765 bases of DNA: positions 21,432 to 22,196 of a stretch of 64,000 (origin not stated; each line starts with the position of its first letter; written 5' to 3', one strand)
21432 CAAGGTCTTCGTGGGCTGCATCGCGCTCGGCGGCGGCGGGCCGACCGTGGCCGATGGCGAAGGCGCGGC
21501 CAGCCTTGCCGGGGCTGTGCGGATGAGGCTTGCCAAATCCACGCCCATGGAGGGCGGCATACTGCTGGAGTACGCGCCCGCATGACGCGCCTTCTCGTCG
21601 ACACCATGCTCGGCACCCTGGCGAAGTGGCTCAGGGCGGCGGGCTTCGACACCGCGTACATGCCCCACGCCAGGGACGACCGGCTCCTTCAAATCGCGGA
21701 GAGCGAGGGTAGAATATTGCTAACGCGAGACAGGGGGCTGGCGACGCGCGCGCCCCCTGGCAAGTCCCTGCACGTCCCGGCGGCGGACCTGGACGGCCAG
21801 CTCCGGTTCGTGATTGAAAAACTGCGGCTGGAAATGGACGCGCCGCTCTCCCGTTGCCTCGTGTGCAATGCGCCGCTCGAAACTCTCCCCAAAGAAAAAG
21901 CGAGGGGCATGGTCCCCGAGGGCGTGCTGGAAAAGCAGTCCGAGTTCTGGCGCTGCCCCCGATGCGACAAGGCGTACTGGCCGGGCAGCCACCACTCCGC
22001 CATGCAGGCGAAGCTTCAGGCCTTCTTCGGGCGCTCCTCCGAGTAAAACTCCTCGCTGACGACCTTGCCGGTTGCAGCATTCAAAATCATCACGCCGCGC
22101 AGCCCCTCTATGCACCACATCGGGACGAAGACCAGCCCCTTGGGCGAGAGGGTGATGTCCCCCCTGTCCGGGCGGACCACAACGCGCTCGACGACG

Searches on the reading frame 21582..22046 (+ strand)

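Call 85: search_protein_families(library=pfam, max_evalue=0.000001, proteins=[window:21582-22046:+])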
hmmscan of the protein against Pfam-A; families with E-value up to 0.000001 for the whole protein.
window:21582-22046:+ (154 aa): 1 family
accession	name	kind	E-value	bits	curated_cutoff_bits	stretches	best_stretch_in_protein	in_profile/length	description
PF01927.22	Mut7-C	-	1.9e-46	158.2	23.3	1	2-144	1-145/146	Mut7-C RNAse domain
